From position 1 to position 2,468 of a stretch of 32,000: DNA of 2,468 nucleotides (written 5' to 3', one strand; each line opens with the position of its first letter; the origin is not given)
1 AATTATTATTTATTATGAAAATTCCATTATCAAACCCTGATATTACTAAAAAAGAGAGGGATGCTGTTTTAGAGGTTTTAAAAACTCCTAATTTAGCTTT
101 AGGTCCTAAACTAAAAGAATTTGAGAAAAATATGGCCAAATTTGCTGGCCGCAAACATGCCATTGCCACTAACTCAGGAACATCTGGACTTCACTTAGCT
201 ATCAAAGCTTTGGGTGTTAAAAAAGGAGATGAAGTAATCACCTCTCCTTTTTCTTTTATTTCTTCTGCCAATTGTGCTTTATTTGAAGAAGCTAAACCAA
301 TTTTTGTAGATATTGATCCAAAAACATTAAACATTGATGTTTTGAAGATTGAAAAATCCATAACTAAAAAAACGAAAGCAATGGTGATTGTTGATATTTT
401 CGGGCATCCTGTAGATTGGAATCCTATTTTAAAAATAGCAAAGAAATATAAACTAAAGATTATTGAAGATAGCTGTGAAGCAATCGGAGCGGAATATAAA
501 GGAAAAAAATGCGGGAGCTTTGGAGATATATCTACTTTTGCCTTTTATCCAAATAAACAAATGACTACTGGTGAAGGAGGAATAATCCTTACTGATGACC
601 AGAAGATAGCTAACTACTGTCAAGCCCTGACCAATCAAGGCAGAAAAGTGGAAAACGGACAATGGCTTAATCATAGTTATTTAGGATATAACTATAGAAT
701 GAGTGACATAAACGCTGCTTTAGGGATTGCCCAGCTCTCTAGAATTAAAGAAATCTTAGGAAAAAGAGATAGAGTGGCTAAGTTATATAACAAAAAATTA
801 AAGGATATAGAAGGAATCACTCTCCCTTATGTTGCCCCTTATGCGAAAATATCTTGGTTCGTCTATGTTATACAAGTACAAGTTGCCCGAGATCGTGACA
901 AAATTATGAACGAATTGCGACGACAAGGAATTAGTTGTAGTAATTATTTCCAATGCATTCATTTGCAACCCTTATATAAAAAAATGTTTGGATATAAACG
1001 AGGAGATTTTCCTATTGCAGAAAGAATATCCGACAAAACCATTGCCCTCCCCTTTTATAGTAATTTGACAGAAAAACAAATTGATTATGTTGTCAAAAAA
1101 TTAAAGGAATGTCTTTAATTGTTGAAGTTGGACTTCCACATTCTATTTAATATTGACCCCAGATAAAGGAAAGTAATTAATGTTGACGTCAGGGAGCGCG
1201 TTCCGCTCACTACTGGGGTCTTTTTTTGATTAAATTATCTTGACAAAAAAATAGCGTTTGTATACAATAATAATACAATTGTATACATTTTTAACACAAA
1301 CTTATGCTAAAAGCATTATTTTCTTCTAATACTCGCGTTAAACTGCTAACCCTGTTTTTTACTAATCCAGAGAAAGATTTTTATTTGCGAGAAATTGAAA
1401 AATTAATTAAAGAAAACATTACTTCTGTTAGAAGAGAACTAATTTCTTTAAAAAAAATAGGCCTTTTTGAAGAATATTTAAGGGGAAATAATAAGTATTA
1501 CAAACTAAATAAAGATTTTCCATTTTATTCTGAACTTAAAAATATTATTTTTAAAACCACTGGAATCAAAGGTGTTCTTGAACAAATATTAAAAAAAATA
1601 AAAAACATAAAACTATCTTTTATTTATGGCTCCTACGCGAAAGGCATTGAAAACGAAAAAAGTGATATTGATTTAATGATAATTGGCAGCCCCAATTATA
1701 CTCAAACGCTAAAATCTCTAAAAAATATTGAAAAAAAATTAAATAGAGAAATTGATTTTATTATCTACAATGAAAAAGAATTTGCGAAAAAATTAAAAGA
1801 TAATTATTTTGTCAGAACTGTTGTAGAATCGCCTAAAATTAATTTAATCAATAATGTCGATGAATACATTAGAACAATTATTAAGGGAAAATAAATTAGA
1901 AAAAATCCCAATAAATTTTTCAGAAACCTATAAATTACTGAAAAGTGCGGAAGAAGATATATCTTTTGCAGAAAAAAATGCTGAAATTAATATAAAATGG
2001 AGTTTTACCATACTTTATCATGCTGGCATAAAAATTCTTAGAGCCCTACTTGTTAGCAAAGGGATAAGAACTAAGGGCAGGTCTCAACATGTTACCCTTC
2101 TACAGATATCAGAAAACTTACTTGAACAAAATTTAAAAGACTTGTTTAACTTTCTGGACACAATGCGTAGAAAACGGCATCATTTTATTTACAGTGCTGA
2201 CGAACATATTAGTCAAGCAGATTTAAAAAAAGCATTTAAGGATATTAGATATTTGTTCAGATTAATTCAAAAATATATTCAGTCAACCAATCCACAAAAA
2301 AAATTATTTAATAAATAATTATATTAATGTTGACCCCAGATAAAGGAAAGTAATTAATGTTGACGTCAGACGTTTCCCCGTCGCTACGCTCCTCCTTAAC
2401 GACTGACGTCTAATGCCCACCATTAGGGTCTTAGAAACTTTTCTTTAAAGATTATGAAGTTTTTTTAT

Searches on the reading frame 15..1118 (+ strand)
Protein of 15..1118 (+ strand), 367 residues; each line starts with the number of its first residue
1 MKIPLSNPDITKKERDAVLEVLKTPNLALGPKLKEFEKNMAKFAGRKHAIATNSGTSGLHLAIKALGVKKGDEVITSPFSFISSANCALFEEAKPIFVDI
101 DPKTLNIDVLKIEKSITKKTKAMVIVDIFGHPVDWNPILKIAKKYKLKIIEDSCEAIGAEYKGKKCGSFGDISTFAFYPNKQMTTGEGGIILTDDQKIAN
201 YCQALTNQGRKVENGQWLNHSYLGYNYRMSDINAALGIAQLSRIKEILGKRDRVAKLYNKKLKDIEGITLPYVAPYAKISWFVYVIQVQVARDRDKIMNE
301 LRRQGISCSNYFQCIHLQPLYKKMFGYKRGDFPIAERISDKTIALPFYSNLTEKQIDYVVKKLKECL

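Call 87: search_protein_families(library=pfam, proteins=[window:15-1118:+], max_evalue=0.0001)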
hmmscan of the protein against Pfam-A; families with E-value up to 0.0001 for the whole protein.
window:15-1118:+ (367 aa): 4 families
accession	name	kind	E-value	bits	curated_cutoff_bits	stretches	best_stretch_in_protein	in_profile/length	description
PF01041.23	DegT_DnrJ_EryC1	-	1.8e-124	416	19.8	1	9-363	2-359/360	DegT/DnrJ/EryC1/StrS aminotransferase family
PF00155.27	Aminotran_1_2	-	3.4e-08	33.5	19.7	1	23-125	33-152/361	Aminotransferase class I and II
PF01212.27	Beta_elim_lyase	-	1.8e-07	31.2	27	1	31-270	32-273/288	Beta-eliminating lyase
PF01053.26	Cys_Met_Meta_PP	-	5.5e-07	28.9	27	1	31-158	52-179/381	Cys/Met metabolism PLP-dependent enzyme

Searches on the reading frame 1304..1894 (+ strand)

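Call 3: search_protein_families(library=pfam, proteins=[window:1304-1894:+], max_evalue=1)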
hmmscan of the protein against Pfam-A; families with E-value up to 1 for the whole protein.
window:1304-1894:+ (196 aa): 5 families
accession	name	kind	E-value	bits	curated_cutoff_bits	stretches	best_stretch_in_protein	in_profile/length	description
PF18765.7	Polbeta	-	1.2e-13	51.5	26.9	1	92-158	3-72/93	Polymerase beta, Nucleotidyltransferase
PF01909.29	NTP_transf_2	-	1.4e-10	41.8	21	1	93-166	5-84/93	Nucleotidyltransferase domain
PF22600.2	MTPAP-like_central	-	0.00032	21.3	27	1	92-148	29-89/139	Poly(A) RNA polymerase, mitochondrial-like, central palm domain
PF08785.16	Ku_PK_bind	-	0.13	12.9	25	0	36-66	47-77/120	Ku C terminal domain like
PF24931.1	ACT_ACR9_3rd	-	0.17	12.4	27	0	87-128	21-61/98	ACR9-like, ACT-like domain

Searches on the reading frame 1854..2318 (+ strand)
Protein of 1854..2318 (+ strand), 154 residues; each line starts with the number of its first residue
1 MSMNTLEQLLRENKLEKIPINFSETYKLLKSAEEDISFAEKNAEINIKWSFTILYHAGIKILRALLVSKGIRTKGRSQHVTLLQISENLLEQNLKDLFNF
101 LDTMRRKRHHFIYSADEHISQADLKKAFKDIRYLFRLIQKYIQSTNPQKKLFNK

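Call 3: search_protein_families(library=pfam, proteins=[window:1854-2318:+], max_evalue=1)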
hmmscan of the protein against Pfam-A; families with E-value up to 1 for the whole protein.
window:1854-2318:+ (154 aa): 1 family
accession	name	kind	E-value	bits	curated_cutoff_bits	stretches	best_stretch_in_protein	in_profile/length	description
PF05168.19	HEPN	-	6.8e-07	29.9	22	1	27-139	3-115/117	HEPN domain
